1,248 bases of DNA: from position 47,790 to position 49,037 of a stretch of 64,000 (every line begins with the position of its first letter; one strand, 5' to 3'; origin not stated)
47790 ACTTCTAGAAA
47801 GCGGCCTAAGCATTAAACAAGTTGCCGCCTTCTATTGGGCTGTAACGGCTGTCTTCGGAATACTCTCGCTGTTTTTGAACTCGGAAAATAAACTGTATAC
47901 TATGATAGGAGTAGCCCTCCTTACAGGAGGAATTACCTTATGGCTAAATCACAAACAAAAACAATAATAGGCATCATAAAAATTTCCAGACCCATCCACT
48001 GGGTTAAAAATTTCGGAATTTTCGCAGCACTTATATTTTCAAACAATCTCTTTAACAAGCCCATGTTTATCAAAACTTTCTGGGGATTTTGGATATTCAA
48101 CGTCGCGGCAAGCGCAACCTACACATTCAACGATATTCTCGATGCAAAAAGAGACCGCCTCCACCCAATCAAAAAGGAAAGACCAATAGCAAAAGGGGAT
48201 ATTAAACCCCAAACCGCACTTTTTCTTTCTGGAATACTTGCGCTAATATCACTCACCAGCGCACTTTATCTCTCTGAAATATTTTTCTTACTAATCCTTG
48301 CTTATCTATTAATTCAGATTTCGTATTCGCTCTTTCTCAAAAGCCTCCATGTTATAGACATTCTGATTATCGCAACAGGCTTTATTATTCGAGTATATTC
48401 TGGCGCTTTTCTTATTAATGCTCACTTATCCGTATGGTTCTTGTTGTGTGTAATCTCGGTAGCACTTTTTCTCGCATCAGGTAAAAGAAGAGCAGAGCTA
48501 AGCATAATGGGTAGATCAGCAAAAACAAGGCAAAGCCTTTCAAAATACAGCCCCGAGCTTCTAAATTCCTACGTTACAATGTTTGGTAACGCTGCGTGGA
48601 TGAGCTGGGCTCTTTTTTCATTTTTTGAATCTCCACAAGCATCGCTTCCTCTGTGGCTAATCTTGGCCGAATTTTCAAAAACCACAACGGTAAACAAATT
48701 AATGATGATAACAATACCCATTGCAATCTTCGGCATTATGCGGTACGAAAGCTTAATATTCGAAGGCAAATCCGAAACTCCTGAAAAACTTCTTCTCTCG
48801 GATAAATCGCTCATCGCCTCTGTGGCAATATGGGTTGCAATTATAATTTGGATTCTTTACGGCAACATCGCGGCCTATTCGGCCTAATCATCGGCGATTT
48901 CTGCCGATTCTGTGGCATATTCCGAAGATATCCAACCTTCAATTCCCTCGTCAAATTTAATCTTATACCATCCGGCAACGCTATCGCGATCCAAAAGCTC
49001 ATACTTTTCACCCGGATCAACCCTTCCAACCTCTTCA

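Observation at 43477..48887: Processive GT2 - GT-C - WecA-like - UbiA (DPPR-synthase-like) operon: a possible lipid-linked pentose/glycopolymer pathway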

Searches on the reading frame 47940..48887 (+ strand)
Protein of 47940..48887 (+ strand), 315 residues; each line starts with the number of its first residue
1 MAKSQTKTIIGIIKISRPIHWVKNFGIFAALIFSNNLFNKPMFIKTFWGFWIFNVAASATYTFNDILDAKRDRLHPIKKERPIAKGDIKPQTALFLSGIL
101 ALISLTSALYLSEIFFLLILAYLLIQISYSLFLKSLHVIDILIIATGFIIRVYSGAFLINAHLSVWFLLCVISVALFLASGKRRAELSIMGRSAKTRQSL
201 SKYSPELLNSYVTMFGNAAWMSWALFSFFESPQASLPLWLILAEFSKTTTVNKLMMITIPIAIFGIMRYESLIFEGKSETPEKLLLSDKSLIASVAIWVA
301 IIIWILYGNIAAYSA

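Call 4: search_protein_families(library=pfam, proteins=[window:47940-48887:+], max_evalue=0.01)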
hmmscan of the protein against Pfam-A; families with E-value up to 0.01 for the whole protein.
window:47940-48887:+ (315 aa): 1 family
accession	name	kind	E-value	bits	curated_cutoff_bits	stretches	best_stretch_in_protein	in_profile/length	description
PF01040.23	UbiA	-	6.7e-25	88.2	34.2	1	28-177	6-153/250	UbiA prenyltransferase family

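Call 5: search_protein_families(library=ncbifam, proteins=[window:47940-48887:+], max_evalue=0.01)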
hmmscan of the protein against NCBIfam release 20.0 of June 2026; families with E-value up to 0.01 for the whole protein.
window:47940-48887:+ (315 aa): 19 families
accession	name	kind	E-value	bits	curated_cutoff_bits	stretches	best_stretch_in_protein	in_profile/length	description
NF008977.0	PRK12324.1-2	equivalog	5.1e-63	213.2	234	1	13-310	6-291/297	decaprenyl-phosphate phosphoribosyltransferase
NF008978.0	PRK12324.1-4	equivalog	8.8e-60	202.3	207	1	6-304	29-317/322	decaprenyl-phosphate phosphoribosyltransferase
NF006088.0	PRK08238.1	equivalog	1.6e-43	149.1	351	1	4-229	187-412/482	UbiA family prenyltransferase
NF008976.0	PRK12324.1-1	equivalog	9.6e-43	146.7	474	1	4-302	13-299/306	decaprenyl-phosphate phosphoribosyltransferase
NF009523.0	PRK12884.1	equivalog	3.7e-14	52.6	269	1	11-174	6-165/279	prenyltransferase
TIGR01473.1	cyoE_ctaB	equivalog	2.7e-09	37.2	210.3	1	28-143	20-136/281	heme o synthase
TIGR01474.1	ubiA_proteo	equivalog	2.9e-09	36.8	275.45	1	37-139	36-136/282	4-hydroxybenzoate octaprenyltransferase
TIGR01475.1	ubiA_other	subfamily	5.6e-09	35.9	180.8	1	27-179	21-172/282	UbiA-like polyprenyltransferase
NF009521.0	PRK12882.1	equivalog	3.2e-08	33.1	296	1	8-173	4-167/280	geranylgeranylglycerol-phosphate geranylgeranyltransferase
NF009522.0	PRK12883.1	equivalog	2.1e-07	30.7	353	1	12-157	6-148/279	geranylgeranylglycerol-phosphate geranylgeranyltransferase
NF035940.1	prenyl_rel_EboC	equivalog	7.9e-07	28.7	250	1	62-164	57-157/292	UbiA-like protein EboC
NF003349.0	PRK04375.1-2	equivalog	4.7e-06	26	246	1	38-143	56-160/318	heme o synthase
NF041585.1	MqnP_Cj_Hp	exception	5.9e-06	26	375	1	27-179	20-174/281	menaquinone biosynthesis prenyltransferase MqnP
NF009609.0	PRK13106.1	equivalog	1.4e-05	24.6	349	1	58-158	63-162/301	prenyltransferase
NF009515.0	PRK12874.1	equivalog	7.6e-05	22.2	392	1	27-179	27-181/291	4-hydroxybenzoate polyprenyltransferase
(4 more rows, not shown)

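Call 9: search_solved_structures(query=window:47940-48887:+, max_evalue=0.01, show_alignments=1)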
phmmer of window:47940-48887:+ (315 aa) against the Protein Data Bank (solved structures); distinct sequences matched with E-value up to 0.01: 2.
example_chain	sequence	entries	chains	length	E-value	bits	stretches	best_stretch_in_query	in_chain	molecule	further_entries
8j8j_D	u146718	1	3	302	5.4e-33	118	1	7-233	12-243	Decaprenyl-phosphate phosphoribosyltransferase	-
8j8k_A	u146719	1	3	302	4.1e-24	88.8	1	7-233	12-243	Decaprenyl-phosphate phosphoribosyltransferase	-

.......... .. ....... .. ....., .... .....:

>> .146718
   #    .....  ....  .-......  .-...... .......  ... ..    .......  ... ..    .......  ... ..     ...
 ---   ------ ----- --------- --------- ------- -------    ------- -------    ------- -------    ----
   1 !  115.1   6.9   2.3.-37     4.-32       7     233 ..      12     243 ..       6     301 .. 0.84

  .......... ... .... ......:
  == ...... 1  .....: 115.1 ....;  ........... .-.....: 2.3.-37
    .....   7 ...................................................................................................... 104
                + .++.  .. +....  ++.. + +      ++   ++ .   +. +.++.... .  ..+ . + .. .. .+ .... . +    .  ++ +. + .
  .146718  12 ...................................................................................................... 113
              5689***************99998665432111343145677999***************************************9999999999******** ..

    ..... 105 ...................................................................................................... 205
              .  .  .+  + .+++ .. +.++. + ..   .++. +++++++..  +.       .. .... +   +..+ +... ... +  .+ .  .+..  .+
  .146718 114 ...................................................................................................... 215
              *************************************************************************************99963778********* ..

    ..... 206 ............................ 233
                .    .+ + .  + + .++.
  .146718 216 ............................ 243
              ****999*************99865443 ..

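Call 12: find_homologous_proteins(query=window:47940-48887:+, max_evalue=1e-10)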
Query window:47940-48887:+ (315 aa): 2023 proteins with E <= 1e-10 among 5502 candidates; the best 120 are listed.
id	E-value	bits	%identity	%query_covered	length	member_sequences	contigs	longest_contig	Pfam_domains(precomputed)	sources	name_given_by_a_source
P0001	2.0e-191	653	98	100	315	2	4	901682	PF01040.24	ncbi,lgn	-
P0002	5.7e-144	497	70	100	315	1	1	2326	PF01040.24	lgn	-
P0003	1.2e-142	493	70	100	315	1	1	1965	PF01040.24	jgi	jgi:decaprenyl-phosphate phosphoribosyltransferase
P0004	1.0e-140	487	71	98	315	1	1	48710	PF01040.24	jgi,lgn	-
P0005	1.1e-140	486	71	100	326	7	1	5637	PF01040.24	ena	-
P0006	1.5e-138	479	69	99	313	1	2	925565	PF01040.24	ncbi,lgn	-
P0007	2.4e-138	479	69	99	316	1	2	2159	PF01040.24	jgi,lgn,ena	-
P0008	3.2e-138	478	69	99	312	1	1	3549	PF01040.24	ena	-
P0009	9.3e-138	477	69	99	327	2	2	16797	PF01040.24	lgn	-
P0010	1.3e-137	476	67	99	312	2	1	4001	PF01040.24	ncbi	-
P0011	1.4e-137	476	69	100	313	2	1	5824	PF01040.24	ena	-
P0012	2.4e-137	475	69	97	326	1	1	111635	PF01040.24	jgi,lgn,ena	-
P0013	4.5e-137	475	70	99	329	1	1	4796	PF01040.24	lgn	-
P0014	1.3e-136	473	69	97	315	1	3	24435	PF01040.24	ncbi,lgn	-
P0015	3.9e-136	471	67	98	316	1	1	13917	PF01040.24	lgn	-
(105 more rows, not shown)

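Call 13: find_encoding_contigs(protein=P0001, flank=10000, max_places=3)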
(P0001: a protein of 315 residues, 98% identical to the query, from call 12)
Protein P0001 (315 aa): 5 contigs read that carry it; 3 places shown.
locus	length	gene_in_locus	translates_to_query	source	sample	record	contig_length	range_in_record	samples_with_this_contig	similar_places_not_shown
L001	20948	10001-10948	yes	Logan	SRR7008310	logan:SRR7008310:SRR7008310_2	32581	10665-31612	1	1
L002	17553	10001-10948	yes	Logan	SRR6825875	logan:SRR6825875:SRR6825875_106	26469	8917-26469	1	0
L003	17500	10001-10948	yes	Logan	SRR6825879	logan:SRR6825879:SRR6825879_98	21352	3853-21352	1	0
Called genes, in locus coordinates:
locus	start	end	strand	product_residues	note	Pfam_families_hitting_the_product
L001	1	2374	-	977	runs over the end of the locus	PF00580:UvrD-helicase, PF13245:AAA_19, PF13604:AAA_30 (faint), PF13361:UvrD_C, PF13538:UvrD_C_2 (faint), PF01930:Cas_Cas4 (faint), PF12705:PDDEXK_1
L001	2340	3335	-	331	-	PF02646:RmuC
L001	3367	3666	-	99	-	-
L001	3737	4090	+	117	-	PF01371:Trp_repressor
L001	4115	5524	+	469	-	PF00133:tRNA-synt_1, PF01406:tRNA-synt_1e (weak), PF09334:tRNA-synt_1g, PF00133:tRNA-synt_1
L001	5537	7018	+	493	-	PF13632:Glyco_trans_2_3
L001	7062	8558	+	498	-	PF27757:Competence-induced_Ccs4_N (faint)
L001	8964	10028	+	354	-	PF00953:Glycos_transf_4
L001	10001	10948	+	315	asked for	PF01040:UbiA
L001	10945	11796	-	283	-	PF08308:PEGA, PF08239:SH3_3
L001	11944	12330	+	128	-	PF00011:HSP20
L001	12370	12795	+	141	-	-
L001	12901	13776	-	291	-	PF00483:NTP_transferase, PF12804:NTP_transf_3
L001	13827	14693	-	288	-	PF02481:DNA_processg_A, PF17782:WHD_DprA (weak)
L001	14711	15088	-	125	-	PF08378:NERD (weak), PF02021:UPF0102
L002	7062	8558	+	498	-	PF27757:Competence-induced_Ccs4_N (faint)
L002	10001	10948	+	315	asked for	PF01040:UbiA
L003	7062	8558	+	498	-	PF27757:Competence-induced_Ccs4_N (faint)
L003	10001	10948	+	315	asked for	PF01040:UbiA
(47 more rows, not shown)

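Call 14: find_encoding_contigs(protein=P0006, flank=10000, max_places=2)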
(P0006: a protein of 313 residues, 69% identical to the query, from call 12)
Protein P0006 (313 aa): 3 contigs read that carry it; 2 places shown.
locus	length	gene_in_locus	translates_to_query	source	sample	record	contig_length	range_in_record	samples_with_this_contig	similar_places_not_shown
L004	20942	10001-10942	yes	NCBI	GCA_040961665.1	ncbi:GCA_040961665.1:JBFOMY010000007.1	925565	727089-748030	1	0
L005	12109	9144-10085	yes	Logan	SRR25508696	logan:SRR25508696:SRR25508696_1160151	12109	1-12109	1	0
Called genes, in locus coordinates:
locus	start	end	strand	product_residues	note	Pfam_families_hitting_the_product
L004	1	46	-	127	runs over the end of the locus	-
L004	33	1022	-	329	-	PF02646:RmuC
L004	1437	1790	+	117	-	PF01371:Trp_repressor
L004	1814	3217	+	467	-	PF00133:tRNA-synt_1, PF09334:tRNA-synt_1g, PF00133:tRNA-synt_1, PF01406:tRNA-synt_1e (weak)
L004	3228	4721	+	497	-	PF00535:Glycos_transf_2 (faint), PF13632:Glyco_trans_2_3 (weak)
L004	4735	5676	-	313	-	PF01368:DHH (weak)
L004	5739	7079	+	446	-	PF13231:PMT_2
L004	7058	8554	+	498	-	PF27757:Competence-induced_Ccs4_N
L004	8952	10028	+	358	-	PF00953:Glycos_transf_4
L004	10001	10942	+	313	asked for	PF01040:UbiA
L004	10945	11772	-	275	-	PF08308:PEGA, PF08239:SH3_3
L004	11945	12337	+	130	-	PF00011:HSP20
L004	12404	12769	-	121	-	-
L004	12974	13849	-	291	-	PF00483:NTP_transferase, PF12804:NTP_transf_3 (weak)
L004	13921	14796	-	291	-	PF02481:DNA_processg_A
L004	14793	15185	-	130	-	PF02021:UPF0102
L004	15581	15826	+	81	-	PF05973:Gp49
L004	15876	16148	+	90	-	PF13744:HTH_37 (weak), PF24250:HVO_2718 (weak), PF12844:HTH_19, PF01381:HTH_3, PF13443:HTH_26 (weak), PF13560:HTH_31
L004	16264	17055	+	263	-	-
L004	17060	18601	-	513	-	PF13541:ChlI, PF00158:Sigma54_activat (faint), PF01078:Mg_chelatase, PF07728:AAA_5 (faint), PF00493:MCM (weak), PF13335:Mg_chelatase_C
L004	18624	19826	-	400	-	PF12704:MacB_PCD, PF02687:FtsX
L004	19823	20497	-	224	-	PF00005:ABC_tran, PF13304:AAA_21 (faint)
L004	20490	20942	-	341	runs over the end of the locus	PF01551:Peptidase_M23 (faint), PF25917:BSH_RND (weak), PF25973:BSH_CzcB (faint), PF25990:Beta-barrel_YknX (weak)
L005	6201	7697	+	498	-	PF27757:Competence-induced_Ccs4_N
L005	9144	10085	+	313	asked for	PF01040:UbiA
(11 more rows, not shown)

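Call 34: find_related_loci(query=A4, collection=genome_contigs, flank=10000)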
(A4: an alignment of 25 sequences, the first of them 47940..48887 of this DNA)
Query A4 (315 aa) in genome_contigs; peptide patterns used: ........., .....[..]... (x = any residue, [..] = any of these).
321 stretches matched a pattern; 168 encode a relative of the query (tblastn E <= 1e-3); the best 80 are kept; 80 distinct loci.
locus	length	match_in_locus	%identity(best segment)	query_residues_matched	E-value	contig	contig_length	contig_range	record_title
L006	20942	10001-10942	98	1-314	0e+0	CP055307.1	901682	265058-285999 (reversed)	MAG: Candidatus Woesebacteria bacterium isolate Ch104b chromosome, complete genome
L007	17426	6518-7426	68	9-311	1e-141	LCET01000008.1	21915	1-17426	MAG: Candidatus Woesebacteria bacterium GW2011_GWC1_42_9 UV51_C0008, whole genome shotgun sequence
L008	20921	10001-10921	69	1-307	9e-141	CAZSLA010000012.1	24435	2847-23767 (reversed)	MAG TPA_asm: uncultured Gammaproteobacteria bacterium isolate binchicken_co60_48 genome assembly, contig: NODE_2941_leng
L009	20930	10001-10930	68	1-310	1e-138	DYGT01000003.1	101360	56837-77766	MAG TPA_asm: Candidatus Microgenomatus sp. isolate BE2012_6_40_25 Afr_mines_BE2012_107_length_101360_cov_10_224086, whol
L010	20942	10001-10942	65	1-314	1e-137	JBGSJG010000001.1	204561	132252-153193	MAG: Patescibacteria group bacterium isolate JTS-AC151 k141_990513, whole genome shotgun sequence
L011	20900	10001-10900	67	12-311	2e-134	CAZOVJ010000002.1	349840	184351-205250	MAG TPA_asm: uncultured Gammaproteobacteria bacterium isolate SRP068000_co4_46 genome assembly, contig: NODE_5_length_34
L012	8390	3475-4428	64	1-311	2e-134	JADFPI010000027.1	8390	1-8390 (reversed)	MAG: Patescibacteria group bacterium isolate B72T1L10 B72T1L10_NODE14626, whole genome shotgun sequence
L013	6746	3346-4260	64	7-311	3e-133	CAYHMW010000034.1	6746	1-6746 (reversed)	MAG TPA_asm: uncultured Gammaproteobacteria bacterium isolate ERP119705_co13_486 genome assembly, contig: NODE_14197_len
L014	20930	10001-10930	64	3-311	4e-131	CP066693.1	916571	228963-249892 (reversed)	MAG: Candidatus Woesebacteria bacterium isolate NC_groundwater_896_Pr1_S2p5_35_35 chromosome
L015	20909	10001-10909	66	7-310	5e-131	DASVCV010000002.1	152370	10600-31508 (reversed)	MAG TPA_asm: Patescibacteria group bacterium isolate SMAG_U2016 k141_1196935, whole genome shotgun sequence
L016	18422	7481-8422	64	1-311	4e-130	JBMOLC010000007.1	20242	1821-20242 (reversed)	MAG: Patescibacteria group bacterium isolate Betzabe_MAG014 MAG014_7, whole genome shotgun sequence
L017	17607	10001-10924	63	5-312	1e-128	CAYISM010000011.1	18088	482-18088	MAG TPA_asm: uncultured Gammaproteobacteria bacterium isolate ERP119705_co3_788 genome assembly, contig: NODE_3584_lengt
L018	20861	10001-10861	68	1-288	7e-128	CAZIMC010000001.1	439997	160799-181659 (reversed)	MAG TPA_asm: uncultured Gammaproteobacteria bacterium isolate SRP170004_co1_20 genome assembly, contig: NODE_13_length_4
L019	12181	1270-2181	62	10-313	1e-127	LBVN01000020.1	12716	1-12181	MAG: Candidatus Woesebacteria bacterium GW2011_GWB1_38_8b UT10_C0020, whole genome shotgun sequence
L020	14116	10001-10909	62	10-311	9e-127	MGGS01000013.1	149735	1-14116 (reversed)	MAG: Candidatus Woesebacteria bacterium RIFCSPHIGHO2_02_FULL_42_20 rifcsphigho2_02_scaffold_352, whole genome shotgun se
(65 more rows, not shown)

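Call 53: search_protein_representatives(protein=window:47940-48887:+)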
Query: 315 residues. Proteins with E-value up to 0.001 (for the whole library): 11954; up to 1e-10: 8032; up to 1e-30: 1431. The best 150 are listed.
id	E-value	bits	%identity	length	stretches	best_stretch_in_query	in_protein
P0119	6.8e-126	436.2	66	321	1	14-311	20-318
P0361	2.0e-85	303.3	69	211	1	101-309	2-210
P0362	5.8e-77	275.5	61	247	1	8-230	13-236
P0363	3.2e-68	246.8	43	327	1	7-310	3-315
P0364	1.2e-65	238.4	43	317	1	7-307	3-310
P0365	4.6e-65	236.4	42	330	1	3-309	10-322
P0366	1.6e-64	234.7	44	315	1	12-307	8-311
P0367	5.0e-64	233.0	44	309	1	9-307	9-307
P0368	1.1e-63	232.0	46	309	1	15-307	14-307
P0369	9.3e-62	225.6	42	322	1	7-307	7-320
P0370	1.9e-60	221.3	64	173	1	139-308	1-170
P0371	1.5e-58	215.1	40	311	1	9-307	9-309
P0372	1.9e-56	208.1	40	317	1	9-307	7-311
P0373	3.2e-55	204.1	39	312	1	11-307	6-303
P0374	3.4e-55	204.0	39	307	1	16-307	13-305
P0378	4.8e-54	200.3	34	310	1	9-308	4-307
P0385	1.3e-50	189.0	37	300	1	9-306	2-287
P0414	9.1e-47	176.4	34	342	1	12-307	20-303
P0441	2.9e-45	171.5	34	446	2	12-219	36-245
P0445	4.0e-45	171.0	39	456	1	11-307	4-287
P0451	7.8e-45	170.0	36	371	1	7-307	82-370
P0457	1.4e-44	169.2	37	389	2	11-194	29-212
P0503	6.3e-43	163.8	39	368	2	114-302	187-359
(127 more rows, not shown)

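Call 54: find_encoding_contigs(protein=P0363, flank=8000, max_places=2)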
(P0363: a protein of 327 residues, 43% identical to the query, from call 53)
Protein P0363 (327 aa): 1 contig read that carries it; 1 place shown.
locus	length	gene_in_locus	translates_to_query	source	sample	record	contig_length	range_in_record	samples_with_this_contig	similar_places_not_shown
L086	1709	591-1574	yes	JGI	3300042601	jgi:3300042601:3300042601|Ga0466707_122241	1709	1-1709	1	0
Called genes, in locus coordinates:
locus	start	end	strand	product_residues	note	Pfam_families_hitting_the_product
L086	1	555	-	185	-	?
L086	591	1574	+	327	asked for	PF01040:UbiA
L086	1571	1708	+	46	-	?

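Call 58: find_related_loci(query=A6, collection=metagenome_contigs, flank=10000)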
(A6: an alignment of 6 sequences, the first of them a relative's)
Query A6 (317 aa) in metagenome_contigs; peptide patterns used: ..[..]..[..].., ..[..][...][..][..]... (x = any residue, [..] = any of these).
600 stretches matched a pattern (row limit reached: there are more); 547 encode a relative of the query (tblastn E <= 1e-3); the best 80 are kept; 80 distinct loci.
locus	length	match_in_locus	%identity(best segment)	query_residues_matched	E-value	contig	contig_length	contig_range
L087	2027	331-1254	65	1-310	3e-143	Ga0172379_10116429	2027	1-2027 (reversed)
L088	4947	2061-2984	66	1-310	2e-133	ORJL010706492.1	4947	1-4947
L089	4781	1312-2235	64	1-310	2e-130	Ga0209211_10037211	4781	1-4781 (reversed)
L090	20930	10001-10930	63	6-310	4e-126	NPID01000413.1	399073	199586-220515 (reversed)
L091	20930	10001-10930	64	6-310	4e-125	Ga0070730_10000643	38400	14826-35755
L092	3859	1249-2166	63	1-310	9e-126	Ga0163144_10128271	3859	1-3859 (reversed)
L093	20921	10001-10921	64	7-310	4e-123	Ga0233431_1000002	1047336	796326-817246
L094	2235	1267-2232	63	5-310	2e-130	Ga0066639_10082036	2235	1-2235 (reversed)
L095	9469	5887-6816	63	1-310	8e-123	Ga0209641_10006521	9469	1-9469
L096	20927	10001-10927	62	6-312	2e-122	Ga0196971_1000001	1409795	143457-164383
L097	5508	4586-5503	63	1-306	6e-121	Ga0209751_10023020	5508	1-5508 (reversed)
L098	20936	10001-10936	62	5-310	5e-120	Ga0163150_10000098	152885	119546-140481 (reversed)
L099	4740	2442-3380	62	6-310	2e-120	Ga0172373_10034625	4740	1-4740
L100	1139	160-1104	60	1-310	7e-130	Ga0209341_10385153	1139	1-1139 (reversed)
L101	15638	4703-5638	60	5-310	1e-117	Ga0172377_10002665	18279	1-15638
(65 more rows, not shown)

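Call 66: search_protein_families(library=ncbifam, proteins=[L004:4735-5676:-], max_evalue=0.001)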
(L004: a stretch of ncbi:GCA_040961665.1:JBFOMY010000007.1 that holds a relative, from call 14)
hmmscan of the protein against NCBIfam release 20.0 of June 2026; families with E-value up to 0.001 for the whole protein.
L004:4735-5676:- (313 aa): 12 families
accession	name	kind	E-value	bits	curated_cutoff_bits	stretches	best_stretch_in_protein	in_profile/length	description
NF003877.0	PRK05427.1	equivalog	1.9e-47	162.2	283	1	6-310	3-307/308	manganese-dependent inorganic pyrophosphatase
NF011441.0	PRK14869.1-3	equivalog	3.8e-35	121.5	753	2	67-300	299-533/548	putative manganese-dependent inorganic diphosphatase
NF011443.0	PRK14869.1-5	equivalog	1.4e-32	112.9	335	2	70-306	304-541/546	putative manganese-dependent inorganic diphosphatase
NF011449.0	PRK14869.2-5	equivalog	1.5e-30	106.6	411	2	70-298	205-433/451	putative manganese-dependent inorganic diphosphatase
NF011442.0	PRK14869.1-4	equivalog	8.9e-30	103.6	400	2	73-296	306-532/543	putative manganese-dependent inorganic diphosphatase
NF011447.0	PRK14869.2-3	equivalog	1.7e-29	102.8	522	1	72-299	303-529/540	putative manganese-dependent inorganic diphosphatase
NF011440.0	PRK14869.1-2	equivalog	4.7e-29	101.4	746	2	72-300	300-527/541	putative manganese-dependent inorganic diphosphatase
NF011445.0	PRK14869.2-1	equivalog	3.9e-28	98.2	483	2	74-268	309-505/548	putative manganese-dependent inorganic diphosphatase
NF011448.0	PRK14869.2-4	equivalog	2.7e-23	82.1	562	2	72-238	321-491/563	putative manganese-dependent inorganic diphosphatase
NF011444.0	PRK14869.1-6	equivalog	4.2e-22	78.4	1105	1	68-244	300-478/547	putative manganese-dependent inorganic diphosphatase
NF011446.0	PRK14869.2-2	equivalog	1.4e-15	56.7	601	1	70-255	317-503/576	putative manganese-dependent inorganic diphosphatase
NF041569.1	A-tRNAntase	equivalog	0.00063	18.1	1440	1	69-177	63-174/880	A-adding tRNA nucleotidyltransferase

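Call 72: search_protein_families(library=pfam, proteins=[P0441, P0445, P0451, P0457, P0503, P0414], max_evalue=0.01)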
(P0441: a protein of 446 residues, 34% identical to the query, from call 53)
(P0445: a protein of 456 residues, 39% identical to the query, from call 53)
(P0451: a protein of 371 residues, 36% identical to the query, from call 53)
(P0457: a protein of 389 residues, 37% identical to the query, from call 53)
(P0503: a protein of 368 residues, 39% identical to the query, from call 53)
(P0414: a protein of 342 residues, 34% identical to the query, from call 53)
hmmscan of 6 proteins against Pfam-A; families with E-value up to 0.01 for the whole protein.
P0441 (446 aa): 1 family
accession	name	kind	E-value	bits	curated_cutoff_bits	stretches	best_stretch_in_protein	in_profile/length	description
PF01040.23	UbiA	-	1.3e-19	70.9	34.2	1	50-204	2-155/250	UbiA prenyltransferase family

P0445 (456 aa): 1 family
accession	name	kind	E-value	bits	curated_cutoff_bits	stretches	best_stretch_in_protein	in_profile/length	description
PF01040.23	UbiA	-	4.2e-27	95.5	34.2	1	38-256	21-236/250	UbiA prenyltransferase family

P0451 (371 aa): 1 family
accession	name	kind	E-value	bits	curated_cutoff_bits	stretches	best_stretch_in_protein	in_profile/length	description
PF01040.23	UbiA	-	5e-24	85.4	34.2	1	101-333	4-227/250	UbiA prenyltransferase family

P0457 (389 aa): 1 family
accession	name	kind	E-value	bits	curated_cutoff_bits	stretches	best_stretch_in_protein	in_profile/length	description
PF01040.23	UbiA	-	1.6e-24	87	34.2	1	47-284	5-243/250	UbiA prenyltransferase family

P0503 (368 aa): 1 family
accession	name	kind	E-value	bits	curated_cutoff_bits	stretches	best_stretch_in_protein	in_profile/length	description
PF01040.23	UbiA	-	1e-15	58.2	34.2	2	73-151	18-96/250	UbiA prenyltransferase family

P0414 (342 aa): 1 family
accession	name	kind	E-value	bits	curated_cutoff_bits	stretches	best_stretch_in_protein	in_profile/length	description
PF01040.23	UbiA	-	1.2e-18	67.7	34.2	1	43-280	14-243/250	UbiA prenyltransferase family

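Call 73: find_encoding_contigs(protein=P0385, flank=8000, max_places=2)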
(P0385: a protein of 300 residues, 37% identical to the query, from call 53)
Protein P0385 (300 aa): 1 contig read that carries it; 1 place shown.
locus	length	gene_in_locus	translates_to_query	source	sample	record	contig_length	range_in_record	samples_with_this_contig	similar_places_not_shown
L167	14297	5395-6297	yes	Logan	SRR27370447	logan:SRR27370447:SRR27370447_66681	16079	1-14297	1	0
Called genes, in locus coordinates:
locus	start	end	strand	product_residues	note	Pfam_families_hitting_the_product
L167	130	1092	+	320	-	PF00493:MCM (faint), PF20030:bpMoxR, PF05496:RuvB_N (faint), PF00004:AAA, PF07726:AAA_3, PF07728:AAA_5, PF17863:AAA_lid_2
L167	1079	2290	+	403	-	PF01882:DUF58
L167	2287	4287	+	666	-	PF11992:TgpA_N, PF01841:Transglut_core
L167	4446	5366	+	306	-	PF00801:PKD, PF18911:PKD_4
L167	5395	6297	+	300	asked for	PF01040:UbiA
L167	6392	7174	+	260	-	PF20539:DUF6754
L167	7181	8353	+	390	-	-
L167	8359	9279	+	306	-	-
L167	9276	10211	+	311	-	-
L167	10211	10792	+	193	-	-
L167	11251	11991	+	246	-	PF07963:N_methyl, PF07596:SBP_bac_10 (faint)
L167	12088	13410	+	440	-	PF02056:Glyco_hydro_4, PF11975:Glyco_hydro_4C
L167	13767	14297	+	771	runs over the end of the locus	?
